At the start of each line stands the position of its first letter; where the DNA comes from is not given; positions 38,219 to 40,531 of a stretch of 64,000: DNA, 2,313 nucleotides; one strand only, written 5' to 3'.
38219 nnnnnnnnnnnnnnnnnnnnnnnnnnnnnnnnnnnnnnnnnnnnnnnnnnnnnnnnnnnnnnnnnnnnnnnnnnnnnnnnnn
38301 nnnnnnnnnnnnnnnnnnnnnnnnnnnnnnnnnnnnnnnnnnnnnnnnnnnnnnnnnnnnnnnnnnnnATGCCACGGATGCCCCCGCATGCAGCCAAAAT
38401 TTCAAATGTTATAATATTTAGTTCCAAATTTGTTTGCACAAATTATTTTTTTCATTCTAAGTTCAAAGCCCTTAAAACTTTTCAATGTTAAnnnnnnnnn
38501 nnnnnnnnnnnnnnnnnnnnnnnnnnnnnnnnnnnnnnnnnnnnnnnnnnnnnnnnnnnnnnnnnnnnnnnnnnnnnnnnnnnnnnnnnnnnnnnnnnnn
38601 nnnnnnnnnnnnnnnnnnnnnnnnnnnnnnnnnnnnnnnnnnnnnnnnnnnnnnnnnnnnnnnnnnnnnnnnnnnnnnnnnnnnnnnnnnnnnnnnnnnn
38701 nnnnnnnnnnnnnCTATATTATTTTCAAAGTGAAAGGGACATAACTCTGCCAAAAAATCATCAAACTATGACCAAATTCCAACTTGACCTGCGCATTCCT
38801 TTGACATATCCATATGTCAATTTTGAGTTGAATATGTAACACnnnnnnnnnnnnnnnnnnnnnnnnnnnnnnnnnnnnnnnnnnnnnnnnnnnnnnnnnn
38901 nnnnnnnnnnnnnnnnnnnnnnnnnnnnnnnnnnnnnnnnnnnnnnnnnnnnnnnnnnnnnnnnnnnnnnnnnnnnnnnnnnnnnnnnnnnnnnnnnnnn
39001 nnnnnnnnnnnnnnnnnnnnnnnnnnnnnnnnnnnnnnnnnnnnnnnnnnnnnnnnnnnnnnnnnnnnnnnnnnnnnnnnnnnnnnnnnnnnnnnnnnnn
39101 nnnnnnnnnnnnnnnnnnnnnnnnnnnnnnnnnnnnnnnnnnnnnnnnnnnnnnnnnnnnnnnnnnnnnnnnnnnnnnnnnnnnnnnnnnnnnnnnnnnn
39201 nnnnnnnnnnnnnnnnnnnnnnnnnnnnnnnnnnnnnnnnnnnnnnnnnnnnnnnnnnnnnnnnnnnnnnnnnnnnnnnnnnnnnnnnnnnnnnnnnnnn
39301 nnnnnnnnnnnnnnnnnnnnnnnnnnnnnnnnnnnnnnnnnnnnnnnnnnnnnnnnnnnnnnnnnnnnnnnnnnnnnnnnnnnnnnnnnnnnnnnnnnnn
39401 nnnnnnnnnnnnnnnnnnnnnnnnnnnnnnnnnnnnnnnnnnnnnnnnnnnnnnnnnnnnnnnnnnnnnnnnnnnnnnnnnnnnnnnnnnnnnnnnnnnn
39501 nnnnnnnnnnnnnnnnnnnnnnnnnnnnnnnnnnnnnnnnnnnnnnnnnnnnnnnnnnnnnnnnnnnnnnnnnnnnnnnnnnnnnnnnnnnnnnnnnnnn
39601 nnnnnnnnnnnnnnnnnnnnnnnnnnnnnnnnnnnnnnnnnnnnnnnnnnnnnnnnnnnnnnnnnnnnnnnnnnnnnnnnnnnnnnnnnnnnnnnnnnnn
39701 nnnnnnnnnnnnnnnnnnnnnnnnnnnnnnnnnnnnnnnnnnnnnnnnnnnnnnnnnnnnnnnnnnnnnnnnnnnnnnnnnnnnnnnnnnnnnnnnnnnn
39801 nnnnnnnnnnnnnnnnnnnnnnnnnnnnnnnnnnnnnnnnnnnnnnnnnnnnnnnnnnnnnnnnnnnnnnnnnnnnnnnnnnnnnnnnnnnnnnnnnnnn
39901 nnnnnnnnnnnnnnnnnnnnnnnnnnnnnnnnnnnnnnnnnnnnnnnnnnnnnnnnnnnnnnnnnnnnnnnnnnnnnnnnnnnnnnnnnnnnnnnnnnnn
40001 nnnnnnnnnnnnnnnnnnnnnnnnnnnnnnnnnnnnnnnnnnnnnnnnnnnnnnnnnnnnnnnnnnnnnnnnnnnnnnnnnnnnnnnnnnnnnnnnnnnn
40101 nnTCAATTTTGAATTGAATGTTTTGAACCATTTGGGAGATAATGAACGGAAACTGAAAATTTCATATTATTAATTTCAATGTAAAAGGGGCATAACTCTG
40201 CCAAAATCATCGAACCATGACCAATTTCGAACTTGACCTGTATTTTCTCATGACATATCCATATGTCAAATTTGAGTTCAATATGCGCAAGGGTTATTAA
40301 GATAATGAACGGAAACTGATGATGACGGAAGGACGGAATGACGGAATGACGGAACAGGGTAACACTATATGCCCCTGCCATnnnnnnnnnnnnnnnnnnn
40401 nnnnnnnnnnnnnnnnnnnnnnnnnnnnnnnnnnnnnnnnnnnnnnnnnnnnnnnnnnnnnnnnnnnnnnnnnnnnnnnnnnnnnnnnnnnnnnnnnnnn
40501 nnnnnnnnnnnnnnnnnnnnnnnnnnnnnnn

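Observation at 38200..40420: Intronic 155-bp satellite array terminated by a (GACGGA)n tract + palindromic hairpin + A-rich tail (Helitron-like 3' end)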

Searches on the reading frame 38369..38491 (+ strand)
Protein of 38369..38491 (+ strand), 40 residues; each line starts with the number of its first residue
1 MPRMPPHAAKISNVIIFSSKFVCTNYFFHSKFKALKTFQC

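Call 72: find_homologous_proteins(query=window:38369-38491:+, max_evalue=0.1)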
Query window:38369-38491:+: no candidate shares three 5-residue words with the query. No homologue found.

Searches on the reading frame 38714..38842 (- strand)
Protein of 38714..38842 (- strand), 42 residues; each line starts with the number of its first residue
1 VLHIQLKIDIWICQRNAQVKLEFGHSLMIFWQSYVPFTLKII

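Call 68: search_protein_families(library=pfam, proteins=[window:38714-38842:-], max_evalue=0.01)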
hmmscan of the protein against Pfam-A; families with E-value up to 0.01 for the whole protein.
window:38714-38842:- (42 aa): 0 families

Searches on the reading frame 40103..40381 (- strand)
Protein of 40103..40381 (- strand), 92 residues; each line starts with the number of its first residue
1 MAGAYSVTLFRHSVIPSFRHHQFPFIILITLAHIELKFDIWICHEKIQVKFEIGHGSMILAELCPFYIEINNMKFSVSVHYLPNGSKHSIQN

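Call 20: find_encoding_contigs(protein=window:40103-40381:-, flank=5000, max_places=6)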
Protein window:40103-40381:- (92 aa): no gene with exactly this product is on record in the collection.

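Call 23: find_homologous_proteins(query=window:40103-40381:-, max_evalue=0.001)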
Query window:40103-40381:- (92 aa): 29 proteins with E <= 0.001 among 30 candidates.
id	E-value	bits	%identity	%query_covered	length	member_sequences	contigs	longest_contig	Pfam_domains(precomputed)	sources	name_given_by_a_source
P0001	1.4e-46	174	78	75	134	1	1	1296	-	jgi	jgi:hypothetical protein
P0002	1.1e-40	155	79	99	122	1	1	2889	-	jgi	jgi:hypothetical protein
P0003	1.7e-37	145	76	100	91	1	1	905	-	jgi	jgi:hypothetical protein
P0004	1.9e-32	129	87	74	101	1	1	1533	-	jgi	jgi:hypothetical protein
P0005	9.4e-30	120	63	70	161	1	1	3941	-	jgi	jgi:hypothetical protein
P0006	5.3e-27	111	71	74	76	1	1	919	-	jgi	jgi:hypothetical protein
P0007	5.5e-27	111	58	77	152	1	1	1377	-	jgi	jgi:hypothetical protein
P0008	8.3e-25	104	74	74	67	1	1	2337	-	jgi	jgi:hypothetical protein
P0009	2.2e-22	97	70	71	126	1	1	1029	-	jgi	jgi:hypothetical protein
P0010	1.0e-21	95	64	48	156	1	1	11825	-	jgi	jgi:hypothetical protein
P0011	2.9e-21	93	61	48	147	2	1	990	-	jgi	jgi:hypothetical protein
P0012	3.0e-21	93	71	71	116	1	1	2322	-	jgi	jgi:hypothetical protein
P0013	3.2e-21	93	68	48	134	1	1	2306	-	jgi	jgi:hypothetical protein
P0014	7.2e-21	92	91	37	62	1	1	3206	-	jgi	jgi:hypothetical protein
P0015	4.2e-19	86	78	63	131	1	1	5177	-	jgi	jgi:hypothetical protein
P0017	1.8e-17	81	74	34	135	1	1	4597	-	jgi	jgi:hypothetical protein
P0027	1.0e-6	47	32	51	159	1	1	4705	-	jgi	jgi:hypothetical protein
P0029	7.3e-4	37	42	89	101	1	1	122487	-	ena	-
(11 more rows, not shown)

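Call 25: find_related_loci(query=A1, collection=metagenome_contigs, flank=10000)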
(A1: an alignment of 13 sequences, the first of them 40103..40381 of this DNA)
Query A1 (92 aa) in metagenome_contigs; peptide patterns used: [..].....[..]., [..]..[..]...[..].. (x = any residue, [..] = any of these).
113 stretches matched a pattern, but none encodes a relative of the query by tblastn (E <= 1e-3).

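Call 27: find_encoding_contigs(protein=P0002, flank=10000, max_places=3)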
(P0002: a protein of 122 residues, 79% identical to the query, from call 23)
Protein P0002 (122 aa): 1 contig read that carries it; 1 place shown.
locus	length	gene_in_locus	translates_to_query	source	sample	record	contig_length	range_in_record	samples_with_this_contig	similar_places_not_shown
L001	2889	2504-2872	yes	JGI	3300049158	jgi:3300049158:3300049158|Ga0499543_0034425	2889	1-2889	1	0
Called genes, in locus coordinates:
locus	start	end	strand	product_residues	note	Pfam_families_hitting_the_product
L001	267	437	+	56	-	-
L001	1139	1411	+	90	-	-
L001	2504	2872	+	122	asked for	-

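Call 28: find_encoding_contigs(protein=P0015, flank=10000, max_places=3)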
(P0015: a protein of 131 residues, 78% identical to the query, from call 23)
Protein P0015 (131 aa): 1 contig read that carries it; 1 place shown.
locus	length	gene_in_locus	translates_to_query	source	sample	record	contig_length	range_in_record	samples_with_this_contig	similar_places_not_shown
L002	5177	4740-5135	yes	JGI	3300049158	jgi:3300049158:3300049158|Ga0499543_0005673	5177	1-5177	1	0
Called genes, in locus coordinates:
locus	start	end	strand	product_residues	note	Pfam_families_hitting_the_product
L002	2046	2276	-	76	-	-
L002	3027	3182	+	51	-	-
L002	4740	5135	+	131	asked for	-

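Call 29: find_encoding_contigs(protein=P0010, flank=10000, max_places=3)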
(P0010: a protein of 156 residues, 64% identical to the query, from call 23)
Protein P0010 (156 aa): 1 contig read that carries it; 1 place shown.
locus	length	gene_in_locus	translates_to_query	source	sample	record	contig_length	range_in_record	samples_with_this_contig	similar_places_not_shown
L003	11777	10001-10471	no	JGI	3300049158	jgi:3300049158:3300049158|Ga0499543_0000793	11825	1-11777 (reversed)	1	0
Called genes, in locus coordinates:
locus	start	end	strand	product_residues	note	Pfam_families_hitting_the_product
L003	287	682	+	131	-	-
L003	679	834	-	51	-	-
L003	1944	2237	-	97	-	-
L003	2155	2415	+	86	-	-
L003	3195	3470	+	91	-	-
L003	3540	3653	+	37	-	-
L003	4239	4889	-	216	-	-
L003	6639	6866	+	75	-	-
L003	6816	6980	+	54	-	-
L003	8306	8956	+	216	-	-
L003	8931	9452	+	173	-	-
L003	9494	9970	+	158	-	-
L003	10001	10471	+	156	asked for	-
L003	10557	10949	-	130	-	PF03564:DUF1759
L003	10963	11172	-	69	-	-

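Call 35: find_encoding_contigs(protein=P0029, flank=10000, max_places=4)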
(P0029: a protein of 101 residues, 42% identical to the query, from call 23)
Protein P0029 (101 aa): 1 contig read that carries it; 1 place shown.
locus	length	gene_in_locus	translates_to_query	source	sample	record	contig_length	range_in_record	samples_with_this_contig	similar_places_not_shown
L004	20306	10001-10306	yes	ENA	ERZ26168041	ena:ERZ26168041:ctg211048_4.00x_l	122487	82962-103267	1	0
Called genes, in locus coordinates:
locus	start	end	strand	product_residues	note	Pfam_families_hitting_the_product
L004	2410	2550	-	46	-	-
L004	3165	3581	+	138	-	-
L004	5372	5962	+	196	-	PF28443:DUF8401 (weak)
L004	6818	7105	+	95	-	-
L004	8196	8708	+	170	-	-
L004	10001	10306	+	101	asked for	-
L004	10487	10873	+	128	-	-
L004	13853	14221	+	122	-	PF00024:PAN_1 (weak)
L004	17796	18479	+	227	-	-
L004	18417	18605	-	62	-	-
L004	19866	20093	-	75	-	-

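Call 36: find_encoding_contigs(protein=P0005, flank=10000, max_places=3)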
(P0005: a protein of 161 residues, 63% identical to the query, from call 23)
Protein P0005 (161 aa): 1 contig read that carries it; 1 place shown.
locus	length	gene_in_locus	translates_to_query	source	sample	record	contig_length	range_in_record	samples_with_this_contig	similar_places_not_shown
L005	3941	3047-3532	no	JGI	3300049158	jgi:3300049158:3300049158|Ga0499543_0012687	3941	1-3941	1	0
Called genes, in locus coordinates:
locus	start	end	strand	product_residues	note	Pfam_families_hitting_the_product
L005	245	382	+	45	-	-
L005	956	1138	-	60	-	-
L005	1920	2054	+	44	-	-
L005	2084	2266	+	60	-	-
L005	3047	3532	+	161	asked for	-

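Call 68: search_protein_families(library=pfam, proteins=[window:40103-40381:-], max_evalue=0.01)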
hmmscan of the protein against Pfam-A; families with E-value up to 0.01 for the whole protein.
window:40103-40381:- (92 aa): 0 families

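Call 73: find_encoding_contigs(protein=P0027, flank=10000, max_places=2)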
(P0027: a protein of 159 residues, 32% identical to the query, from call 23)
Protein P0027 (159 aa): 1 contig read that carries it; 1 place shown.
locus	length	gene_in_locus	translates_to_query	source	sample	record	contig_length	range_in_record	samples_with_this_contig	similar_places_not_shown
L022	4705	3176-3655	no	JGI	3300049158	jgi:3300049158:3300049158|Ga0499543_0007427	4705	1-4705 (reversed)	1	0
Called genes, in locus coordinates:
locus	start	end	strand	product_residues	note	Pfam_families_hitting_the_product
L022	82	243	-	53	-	-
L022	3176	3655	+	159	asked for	-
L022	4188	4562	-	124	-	-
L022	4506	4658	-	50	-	-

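Call 74: find_encoding_contigs(protein=P0017, flank=10000, max_places=2)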
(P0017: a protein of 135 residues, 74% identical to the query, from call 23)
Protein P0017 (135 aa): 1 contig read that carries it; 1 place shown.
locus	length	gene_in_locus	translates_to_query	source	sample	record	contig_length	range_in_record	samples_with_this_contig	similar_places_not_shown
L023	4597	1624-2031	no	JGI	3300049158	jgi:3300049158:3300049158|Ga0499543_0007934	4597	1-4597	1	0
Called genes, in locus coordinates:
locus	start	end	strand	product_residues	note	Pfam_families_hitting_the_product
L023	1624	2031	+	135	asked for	-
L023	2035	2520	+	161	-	-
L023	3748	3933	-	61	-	-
